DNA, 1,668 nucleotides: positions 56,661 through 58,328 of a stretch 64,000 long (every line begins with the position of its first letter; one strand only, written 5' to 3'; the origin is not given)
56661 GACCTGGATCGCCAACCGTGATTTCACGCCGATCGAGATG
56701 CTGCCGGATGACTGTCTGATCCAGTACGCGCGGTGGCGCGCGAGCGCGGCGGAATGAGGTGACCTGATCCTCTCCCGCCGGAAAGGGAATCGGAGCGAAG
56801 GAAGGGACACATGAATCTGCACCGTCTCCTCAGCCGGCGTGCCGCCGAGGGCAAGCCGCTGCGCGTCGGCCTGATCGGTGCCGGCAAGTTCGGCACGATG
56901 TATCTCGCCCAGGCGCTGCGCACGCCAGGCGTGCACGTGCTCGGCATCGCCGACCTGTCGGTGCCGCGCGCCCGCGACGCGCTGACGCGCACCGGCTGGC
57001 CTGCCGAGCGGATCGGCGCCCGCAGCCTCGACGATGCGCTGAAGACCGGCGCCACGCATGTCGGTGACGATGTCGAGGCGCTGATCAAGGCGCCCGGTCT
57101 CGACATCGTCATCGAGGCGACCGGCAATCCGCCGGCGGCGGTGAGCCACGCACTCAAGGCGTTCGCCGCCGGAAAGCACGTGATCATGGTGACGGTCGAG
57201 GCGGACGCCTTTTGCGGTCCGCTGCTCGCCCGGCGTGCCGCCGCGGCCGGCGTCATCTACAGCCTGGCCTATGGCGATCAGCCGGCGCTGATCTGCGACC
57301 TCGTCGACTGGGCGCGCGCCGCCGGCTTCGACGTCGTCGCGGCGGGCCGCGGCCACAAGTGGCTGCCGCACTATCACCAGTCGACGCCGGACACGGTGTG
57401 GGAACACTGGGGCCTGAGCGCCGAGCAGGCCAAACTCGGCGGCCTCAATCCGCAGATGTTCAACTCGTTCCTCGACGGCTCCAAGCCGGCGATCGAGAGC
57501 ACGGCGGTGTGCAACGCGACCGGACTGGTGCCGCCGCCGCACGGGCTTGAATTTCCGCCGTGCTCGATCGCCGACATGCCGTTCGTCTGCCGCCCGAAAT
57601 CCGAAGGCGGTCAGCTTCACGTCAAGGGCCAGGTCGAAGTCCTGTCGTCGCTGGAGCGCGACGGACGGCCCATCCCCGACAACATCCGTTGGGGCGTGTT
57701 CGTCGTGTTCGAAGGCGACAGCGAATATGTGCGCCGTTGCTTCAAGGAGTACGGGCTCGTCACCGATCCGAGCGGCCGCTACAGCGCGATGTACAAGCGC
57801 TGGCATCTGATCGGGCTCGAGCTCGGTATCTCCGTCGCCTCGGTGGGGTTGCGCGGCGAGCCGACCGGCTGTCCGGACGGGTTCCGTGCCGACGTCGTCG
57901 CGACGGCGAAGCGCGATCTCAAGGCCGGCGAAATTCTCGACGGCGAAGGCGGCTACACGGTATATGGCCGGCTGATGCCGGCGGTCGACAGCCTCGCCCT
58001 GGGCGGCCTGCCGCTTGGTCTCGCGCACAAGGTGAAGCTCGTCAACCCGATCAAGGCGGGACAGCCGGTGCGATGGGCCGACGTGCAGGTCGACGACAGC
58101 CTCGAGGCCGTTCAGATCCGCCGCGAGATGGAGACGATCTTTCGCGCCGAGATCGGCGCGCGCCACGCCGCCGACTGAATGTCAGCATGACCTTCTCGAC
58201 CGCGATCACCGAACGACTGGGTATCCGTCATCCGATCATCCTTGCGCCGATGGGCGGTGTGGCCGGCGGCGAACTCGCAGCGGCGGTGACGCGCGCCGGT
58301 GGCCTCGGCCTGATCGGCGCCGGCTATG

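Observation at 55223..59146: GntR-controlled four-gene operon: EctD-like dioxygenase, SAF-domain dehydrogenase, and NMO flavoenzyme, substrate unknown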

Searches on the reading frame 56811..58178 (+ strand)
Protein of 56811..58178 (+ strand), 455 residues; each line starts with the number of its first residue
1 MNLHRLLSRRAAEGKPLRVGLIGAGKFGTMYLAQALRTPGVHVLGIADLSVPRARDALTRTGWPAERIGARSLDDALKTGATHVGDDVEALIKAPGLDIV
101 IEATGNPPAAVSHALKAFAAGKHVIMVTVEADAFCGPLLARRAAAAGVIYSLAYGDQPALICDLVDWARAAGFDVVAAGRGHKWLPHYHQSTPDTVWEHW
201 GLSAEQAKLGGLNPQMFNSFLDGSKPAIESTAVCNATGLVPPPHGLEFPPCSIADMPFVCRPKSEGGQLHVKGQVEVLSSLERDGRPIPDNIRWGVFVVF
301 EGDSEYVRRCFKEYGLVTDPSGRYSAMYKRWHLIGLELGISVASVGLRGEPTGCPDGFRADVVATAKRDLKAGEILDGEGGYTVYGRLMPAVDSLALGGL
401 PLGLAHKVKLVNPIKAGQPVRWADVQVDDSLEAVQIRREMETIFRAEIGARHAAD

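Call 8: search_protein_families(library=pfam, proteins=[window:56811-58178:+])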
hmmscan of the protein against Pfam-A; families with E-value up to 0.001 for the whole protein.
window:56811-58178:+ (455 aa): 4 families
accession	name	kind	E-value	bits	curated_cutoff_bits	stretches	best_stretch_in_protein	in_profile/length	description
PF21135.2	DRL_cat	-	2.6e-56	190.6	27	1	155-338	1-164/164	Oxidoreductase DRL, catalytic domain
PF01408.29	GFO_IDH_MocA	-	5.2e-08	34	24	1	17-126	1-91/120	Oxidoreductase family, NAD-binding Rossmann fold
PF08666.17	SAF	-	5.5e-07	30.5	21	1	361-425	1-62/63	SAF domain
PF03447.22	NAD_binding_3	-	7.9e-06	27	24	1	77-133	39-94/116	Homoserine dehydrogenase, NAD binding domain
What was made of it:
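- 56811..58178 (+): NAD(P)-dependent oxidoreductase of the DRL/DXR-II-like family, DLO2-type (455 aa). It has an N-terminal Rossmann domain (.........), a DRL catalytic domain and a C-terminal SAF domain. Call 8: PF21135 190.6 bits plus PF01408, PF03447 and PF08666.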

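Call 9: search_protein_families(library=ncbifam, proteins=[window:56811-58178:+])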
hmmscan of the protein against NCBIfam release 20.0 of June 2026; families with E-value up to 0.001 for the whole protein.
window:56811-58178:+ (455 aa): 1 family
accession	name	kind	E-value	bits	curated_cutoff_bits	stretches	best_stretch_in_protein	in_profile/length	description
NF004976.0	PRK06349.1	subfamily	2.7e-05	23.5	205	1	67-148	42-125/430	homoserine dehydrogenase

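Call 10: search_solved_structures(query=window:56811-58178:+, show_alignments=1)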
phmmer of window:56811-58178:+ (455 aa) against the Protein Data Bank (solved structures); distinct sequences matched with E-value up to 0.001: 2.
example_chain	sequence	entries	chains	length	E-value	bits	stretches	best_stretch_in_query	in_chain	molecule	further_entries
3upy_A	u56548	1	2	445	6.3e-60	206.7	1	3-438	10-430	Oxidoreductase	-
3upl_A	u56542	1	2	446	6.8e-60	206.6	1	3-437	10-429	Oxidoreductase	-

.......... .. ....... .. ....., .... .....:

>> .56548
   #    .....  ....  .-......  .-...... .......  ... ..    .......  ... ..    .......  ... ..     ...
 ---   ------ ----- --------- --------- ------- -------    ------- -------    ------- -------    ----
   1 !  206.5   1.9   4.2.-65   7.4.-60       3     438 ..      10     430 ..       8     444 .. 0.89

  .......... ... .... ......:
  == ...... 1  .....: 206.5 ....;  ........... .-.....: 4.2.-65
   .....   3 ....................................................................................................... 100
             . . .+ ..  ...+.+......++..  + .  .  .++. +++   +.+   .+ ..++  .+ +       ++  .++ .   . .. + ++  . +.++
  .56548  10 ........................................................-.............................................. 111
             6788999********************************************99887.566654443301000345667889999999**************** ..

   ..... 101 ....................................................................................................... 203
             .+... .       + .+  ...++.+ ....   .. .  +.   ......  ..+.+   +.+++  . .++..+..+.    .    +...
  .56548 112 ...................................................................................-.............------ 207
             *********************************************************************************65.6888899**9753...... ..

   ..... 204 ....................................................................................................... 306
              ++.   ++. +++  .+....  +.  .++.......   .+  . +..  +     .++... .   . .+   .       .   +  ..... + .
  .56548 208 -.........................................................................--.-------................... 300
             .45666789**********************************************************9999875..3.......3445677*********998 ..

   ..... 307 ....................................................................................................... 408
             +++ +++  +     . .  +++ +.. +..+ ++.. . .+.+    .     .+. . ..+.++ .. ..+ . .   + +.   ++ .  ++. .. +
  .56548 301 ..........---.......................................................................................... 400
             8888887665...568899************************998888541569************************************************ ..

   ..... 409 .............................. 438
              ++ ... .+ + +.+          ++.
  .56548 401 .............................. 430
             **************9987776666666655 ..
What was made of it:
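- On DXR-II (DRL) deoxyxylulose-phosphate reductoisomerase: 3UPL/3UPY match at 206 bits (call 10).
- The best structural relative is Brucella DRL (call 10), and the Pfam DRL catalytic domain is present (call 8).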

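Call 34: search_dna_similar(query=window:56811-58178:+, collection=plasmids, mode=protein, max_rows=40)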
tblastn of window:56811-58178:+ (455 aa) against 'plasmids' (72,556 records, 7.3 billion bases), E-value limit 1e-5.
Records with a match: 111; places in all: 125; records where one place covers at least 80% of the query: 107.
Best place of each record, by identity: 60-80% 7; <60% 104.
By first word of the organism name: Rhizobium 22; Sinorhizobium 9; Paracoccus 9; Aminobacter 6; Phyllobacterium 5; Agrobacterium 4; Deinococcus 4; Shinella 4; Caballeronia 3; Ligilactobacillus 3; and 33 more.
By predicted mobility (MOB-suite, as given by PLSDB): non-mobilizable 86; conjugative 17; mobilizable 8.
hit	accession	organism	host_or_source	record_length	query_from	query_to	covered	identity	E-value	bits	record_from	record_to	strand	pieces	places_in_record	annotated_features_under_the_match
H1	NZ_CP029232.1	Sinorhizobium fredii CCBAU 45436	Glycine max,cell culture,plant root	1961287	1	441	97%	65.1%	3e-178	560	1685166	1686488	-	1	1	record has no annotation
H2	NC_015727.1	Cupriavidus necator N-1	soil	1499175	1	445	98%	63.6%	1e-172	544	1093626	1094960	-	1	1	record has no annotation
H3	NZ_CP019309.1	Phaeobacter inhibens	Single cell,seawater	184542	1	441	97%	63.0%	7e-170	536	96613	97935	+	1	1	Gfo/Idh/MocA family oxidoreductase | dihydroxy-acid dehydratase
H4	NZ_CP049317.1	Caballeronia sp. SBC2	whole organism,soil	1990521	1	455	100%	60.7%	1e-168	532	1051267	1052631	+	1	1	none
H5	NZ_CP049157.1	Caballeronia sp. SBC1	whole organism,soil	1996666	1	455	100%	60.7%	1e-168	532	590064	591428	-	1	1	none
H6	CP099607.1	Comamonadaceae bacterium OTU4NAUVB1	Arabidopsis thaliana,pure culture,leaf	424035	2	450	99%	60.4%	1e-163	518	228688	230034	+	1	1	SAF domain-containing protein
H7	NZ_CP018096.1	Chelatococcus daeguensis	sigle cell,power plant biotrickling ...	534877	1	441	97%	60.1%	5e-162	513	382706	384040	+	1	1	Gfo/Idh/MocA family oxidoreductase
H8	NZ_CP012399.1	Chelatococcus sp. CO-6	whole organism,Shengli Oilfield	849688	1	441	97%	59.2%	3e-161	511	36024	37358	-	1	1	Gfo/Idh/MocA family oxidoreductase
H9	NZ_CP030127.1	Indioceanicola profundi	sediment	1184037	1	448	98%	57.1%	6e-151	481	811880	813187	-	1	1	none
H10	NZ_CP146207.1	Sinorhizobium meliloti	-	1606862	1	445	98%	55.5%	3e-148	474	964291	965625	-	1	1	none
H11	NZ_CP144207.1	Sinorhizobium chiapasense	mixed culture,rhizosphere soil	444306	1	445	98%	55.3%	4e-147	471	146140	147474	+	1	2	SAF domain-containing protein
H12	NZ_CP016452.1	Sinorhizobium sp. RAC02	Microbial isolate,Algal phycosphere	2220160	1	445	98%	55.3%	2e-146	468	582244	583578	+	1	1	none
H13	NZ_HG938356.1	Neorhizobium galegae bv. officinalis bv. officinalis str. ...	Galega officinalis root nodule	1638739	1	445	98%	54.8%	3e-147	471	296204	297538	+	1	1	record has no annotation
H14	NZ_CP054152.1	Agrobacterium vaccinii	Blueberry,pure bacterial culture,Tumor ...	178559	1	445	98%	54.8%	4e-146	468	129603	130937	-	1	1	SAF domain-containing protein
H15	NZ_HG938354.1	Neorhizobium galegae bv. orientalis str. HAMBI 540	Galega orientalis root nodule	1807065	1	445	98%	54.6%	5e-147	470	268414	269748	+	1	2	record has no annotation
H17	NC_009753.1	Paracoccus methylutens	-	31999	1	454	100%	53.5%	1e-141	455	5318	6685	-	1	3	Gfo/Idh/MocA family oxidoreductase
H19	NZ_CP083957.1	Mesorhizobium sp. B1-1-8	cell culture,soil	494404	1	445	98%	53.7%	2e-146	468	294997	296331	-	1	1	Gfo/Idh/MocA family oxidoreductase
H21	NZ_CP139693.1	Limimaricola variabilis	Bacterial Culture,hydrothermal vent ...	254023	1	440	97%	53.4%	5e-136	439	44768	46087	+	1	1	Gfo/Idh/MocA family oxidoreductase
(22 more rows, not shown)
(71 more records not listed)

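Call 36: get_annotated_region(hit=H3, flank=7000)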
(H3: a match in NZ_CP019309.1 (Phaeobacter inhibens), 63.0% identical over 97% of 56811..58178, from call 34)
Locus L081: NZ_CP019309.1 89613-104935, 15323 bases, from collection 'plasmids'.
description: Phaeobacter inhibens strain DOK1-1 plasmid pDOK1-1-2, complete sequence
organism: Phaeobacter inhibens (NCBI taxid 221822)
taxonomy: Bacteria; Pseudomonadota; Alphaproteobacteria; Rhodobacterales; Roseobacteraceae; Phaeobacter; Phaeobacter inhibens
host: -; source: Single cell,seawater; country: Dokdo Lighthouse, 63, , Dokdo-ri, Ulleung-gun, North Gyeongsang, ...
typing (MOB-suite, as given by PLSDB): non-mobilizable; replicon rep_cluster_392
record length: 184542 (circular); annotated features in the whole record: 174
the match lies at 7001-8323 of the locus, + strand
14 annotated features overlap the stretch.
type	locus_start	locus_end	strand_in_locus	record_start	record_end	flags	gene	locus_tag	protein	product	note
CDS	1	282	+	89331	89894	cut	-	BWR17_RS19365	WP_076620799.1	XRE family transcriptional regulator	GO:0006355 - regulation of DNA-templated transcription [Evidence IEA]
CDS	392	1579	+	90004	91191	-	-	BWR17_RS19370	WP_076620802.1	glycine C-acetyltransferase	GO:0009058 - biosynthetic process [Evidence IEA]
CDS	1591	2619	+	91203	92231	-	tdh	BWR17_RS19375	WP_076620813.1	L-threonine 3-dehydrogenase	GO:0006567 - threonine catabolic process [Evidence IEA]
CDS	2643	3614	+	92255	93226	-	-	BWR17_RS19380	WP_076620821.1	cysteine synthase family protein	GO:0006535 - cysteine biosynthetic process from serine [Evidence IEA]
CDS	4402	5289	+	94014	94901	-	-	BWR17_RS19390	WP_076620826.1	NAD(P)-dependent oxidoreductase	-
CDS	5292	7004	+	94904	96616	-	-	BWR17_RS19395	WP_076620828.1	dihydroxy-acid dehydratase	-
CDS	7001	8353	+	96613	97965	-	-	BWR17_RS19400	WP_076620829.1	Gfo/Idh/MocA family oxidoreductase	-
CDS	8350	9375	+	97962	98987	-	-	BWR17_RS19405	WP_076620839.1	SMP-30/gluconolactonase/LRE family protein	-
CDS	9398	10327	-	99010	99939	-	-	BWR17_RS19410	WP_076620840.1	LysR substrate-binding domain-containing protein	-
CDS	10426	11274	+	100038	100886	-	-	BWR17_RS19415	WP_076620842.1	MaoC family dehydratase N-terminal domain-containing protein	-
CDS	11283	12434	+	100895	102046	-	-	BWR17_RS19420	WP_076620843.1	acyl-CoA dehydrogenase family protein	-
CDS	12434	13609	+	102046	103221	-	-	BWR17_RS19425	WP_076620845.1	CaiB/BaiF CoA-transferase family protein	-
CDS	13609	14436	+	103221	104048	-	-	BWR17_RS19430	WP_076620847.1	CoA ester lyase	-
CDS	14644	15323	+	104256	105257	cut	-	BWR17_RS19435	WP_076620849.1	TRAP transporter substrate-binding protein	-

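Call 37: get_annotated_region(hit=H7, flank=7000)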
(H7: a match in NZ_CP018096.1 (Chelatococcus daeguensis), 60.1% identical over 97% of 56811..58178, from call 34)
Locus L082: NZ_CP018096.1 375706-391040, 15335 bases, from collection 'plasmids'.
description: Chelatococcus daeguensis strain TAD1 plasmid pTAD1, complete sequence
organism: Chelatococcus daeguensis (NCBI taxid 444444)
taxonomy: Bacteria; Pseudomonadota; Alphaproteobacteria; Hyphomicrobiales; Chelatococcaceae; Chelatococcus; Chelatococcus daeguensis
host: -; source: sigle cell,power plant biotrickling filter; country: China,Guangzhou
typing (MOB-suite, as given by PLSDB): non-mobilizable
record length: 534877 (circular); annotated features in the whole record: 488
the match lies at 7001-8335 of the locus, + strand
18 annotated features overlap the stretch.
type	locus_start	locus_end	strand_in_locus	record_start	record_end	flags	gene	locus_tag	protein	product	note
CDS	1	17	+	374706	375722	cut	-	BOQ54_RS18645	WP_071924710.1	ABC transporter permease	GO:0008643 - carbohydrate transport [Evidence IEA]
CDS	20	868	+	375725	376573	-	-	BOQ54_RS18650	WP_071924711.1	sugar phosphate isomerase/epimerase family protein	-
CDS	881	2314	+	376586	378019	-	-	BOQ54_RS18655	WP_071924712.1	FGGY family carbohydrate kinase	GO:0005975 - carbohydrate metabolic process [Evidence IEA]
CDS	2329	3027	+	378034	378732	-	-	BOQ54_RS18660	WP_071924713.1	class II aldolase/adducin family protein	-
CDS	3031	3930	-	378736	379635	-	-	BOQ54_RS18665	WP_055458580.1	LysR substrate-binding domain-containing protein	-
CDS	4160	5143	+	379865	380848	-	-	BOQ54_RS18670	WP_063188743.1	TRAP transporter substrate-binding protein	-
CDS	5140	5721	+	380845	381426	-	-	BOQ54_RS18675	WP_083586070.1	TRAP transporter small permease subunit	-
CDS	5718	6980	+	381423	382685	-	-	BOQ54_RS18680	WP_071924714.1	TRAP transporter large permease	GO:0008643 - carbohydrate transport [Evidence IEA]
CDS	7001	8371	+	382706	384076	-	-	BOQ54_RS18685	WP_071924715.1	Gfo/Idh/MocA family oxidoreductase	-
CDS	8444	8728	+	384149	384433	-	-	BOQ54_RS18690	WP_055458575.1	putative quinol monooxygenase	-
CDS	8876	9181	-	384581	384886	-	-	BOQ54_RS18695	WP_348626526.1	HPP family protein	-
CDS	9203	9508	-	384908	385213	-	-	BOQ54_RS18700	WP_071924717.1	DUF6522 family protein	-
CDS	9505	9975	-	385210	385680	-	-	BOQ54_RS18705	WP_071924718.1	Rrf2 family transcriptional regulator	-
CDS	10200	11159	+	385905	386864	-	-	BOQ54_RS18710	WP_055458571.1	ABC transporter substrate-binding protein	-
CDS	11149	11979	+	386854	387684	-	-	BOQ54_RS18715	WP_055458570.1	ABC transporter permease subunit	GO:0055085 - transmembrane transport [Evidence IEA]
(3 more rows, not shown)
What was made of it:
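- DLO orthologues inside the same tree clade lie next to an IlvD/Edd dehydratase, an SMP-30 lactonase and a hydroxyacid-dehydrogenase-like gene (Phaeobacter, call 36), or next to a LysR regulator, a TRAP transporter and an ABM protein (Chelatococcus, call 37).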

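Call 38: get_annotated_region(hit=H6, flank=7000)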
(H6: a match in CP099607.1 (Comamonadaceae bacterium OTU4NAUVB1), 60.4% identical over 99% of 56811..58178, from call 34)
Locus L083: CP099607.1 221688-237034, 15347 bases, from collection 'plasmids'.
description: Comamonadaceae bacterium OTU4NAUVB1 plasmid unnamed2, complete sequence
organism: Comamonadaceae bacterium OTU4NAUVB1 (NCBI taxid 2952996)
taxonomy: Bacteria; Pseudomonadota; Betaproteobacteria; Burkholderiales; Comamonadaceae; ; Comamonadaceae bacterium OTU4NAUVB1
host: -; source: Arabidopsis thaliana,pure culture,leaf; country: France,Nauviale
typing (MOB-suite, as given by PLSDB): non-mobilizable
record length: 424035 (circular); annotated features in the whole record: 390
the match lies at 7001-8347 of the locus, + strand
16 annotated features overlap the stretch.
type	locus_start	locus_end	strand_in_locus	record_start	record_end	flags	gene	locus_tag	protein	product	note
CDS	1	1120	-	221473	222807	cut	-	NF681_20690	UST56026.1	MFS transporter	-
CDS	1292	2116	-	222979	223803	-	-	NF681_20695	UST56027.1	MetQ/NlpA family ABC transporter substrate-binding protein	-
CDS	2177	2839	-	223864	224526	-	-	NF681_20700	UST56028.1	ABC transporter permease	-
CDS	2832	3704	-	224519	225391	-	-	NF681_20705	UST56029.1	ATP-binding cassette domain-containing protein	-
CDS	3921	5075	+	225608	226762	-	-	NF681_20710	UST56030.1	ATP-binding protein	-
CDS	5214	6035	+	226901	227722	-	-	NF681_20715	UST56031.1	MetQ/NlpA family ABC transporter substrate-binding protein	-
CDS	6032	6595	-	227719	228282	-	-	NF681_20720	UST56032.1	hypothetical protein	-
CDS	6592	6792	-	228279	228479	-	-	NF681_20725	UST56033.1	DUF3606 domain-containing protein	-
CDS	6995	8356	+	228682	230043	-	-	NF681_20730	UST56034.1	SAF domain-containing protein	-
CDS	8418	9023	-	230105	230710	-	-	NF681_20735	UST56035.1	class I SAM-dependent methyltransferase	-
CDS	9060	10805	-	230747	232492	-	-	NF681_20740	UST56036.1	ATP-grasp domain-containing protein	-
CDS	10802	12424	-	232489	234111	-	-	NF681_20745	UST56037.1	5-oxoprolinase/urea amidolyase family protein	-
CDS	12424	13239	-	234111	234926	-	-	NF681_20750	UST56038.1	LamB/YcsF family protein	-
CDS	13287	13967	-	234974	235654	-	pcp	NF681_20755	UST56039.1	pyroglutamyl-peptidase I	-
CDS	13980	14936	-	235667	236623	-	-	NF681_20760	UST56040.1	DUF979 domain-containing protein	-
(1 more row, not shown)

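Call 40: get_annotated_region(hit=H11, flank=6000)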
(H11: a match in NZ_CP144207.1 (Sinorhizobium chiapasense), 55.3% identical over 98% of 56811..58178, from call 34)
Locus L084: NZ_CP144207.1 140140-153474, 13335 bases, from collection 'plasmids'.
description: Sinorhizobium chiapasense strain S24 plasmid pB, complete sequence
organism: Sinorhizobium chiapasense (NCBI taxid 501572)
taxonomy: Bacteria; Pseudomonadota; Alphaproteobacteria; Hyphomicrobiales; Rhizobiaceae; Sinorhizobium; Sinorhizobium chiapasense
host: -; source: mixed culture,rhizosphere soil; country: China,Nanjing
typing (MOB-suite, as given by PLSDB): conjugative; replicon rep_cluster_471; relaxase MOBQ,MOBQ; mating-pair formation MPF_T
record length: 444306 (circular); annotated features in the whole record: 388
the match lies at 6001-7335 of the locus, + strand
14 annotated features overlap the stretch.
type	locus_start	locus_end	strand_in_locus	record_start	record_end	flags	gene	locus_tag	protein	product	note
CDS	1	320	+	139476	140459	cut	-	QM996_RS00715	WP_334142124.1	TIM barrel protein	-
CDS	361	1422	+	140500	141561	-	-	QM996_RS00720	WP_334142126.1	substrate-binding domain-containing protein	-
CDS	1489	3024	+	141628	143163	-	-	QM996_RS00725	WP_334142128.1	sugar ABC transporter ATP-binding protein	-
CDS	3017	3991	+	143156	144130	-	-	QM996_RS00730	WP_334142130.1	ABC transporter permease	GO:0008643 - carbohydrate transport [Evidence IEA]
CDS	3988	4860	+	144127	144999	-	-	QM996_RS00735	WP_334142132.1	MurR/RpiR family transcriptional regulator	-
CDS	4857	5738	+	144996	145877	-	-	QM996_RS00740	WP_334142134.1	PfkB family carbohydrate kinase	-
CDS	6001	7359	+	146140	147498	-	-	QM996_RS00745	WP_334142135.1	SAF domain-containing protein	-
CDS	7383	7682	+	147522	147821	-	-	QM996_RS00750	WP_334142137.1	putative quinol monooxygenase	-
CDS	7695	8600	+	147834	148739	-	-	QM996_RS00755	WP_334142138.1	NAD(P)-dependent oxidoreductase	-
CDS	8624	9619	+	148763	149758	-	-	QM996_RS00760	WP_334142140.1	DctP family TRAP transporter solute-binding subunit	GO:0006810 - transport [Evidence IEA]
CDS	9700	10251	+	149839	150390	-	-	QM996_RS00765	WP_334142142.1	TRAP transporter small permease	-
CDS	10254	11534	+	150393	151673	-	-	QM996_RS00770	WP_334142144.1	TRAP transporter large permease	GO:0008643 - carbohydrate transport [Evidence IEA]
CDS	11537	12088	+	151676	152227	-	-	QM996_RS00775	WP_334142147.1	gluconokinase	GO:0046177 - D-gluconate catabolic process [Evidence IEA]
CDS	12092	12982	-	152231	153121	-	-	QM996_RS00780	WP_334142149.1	LysR substrate-binding domain-containing protein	-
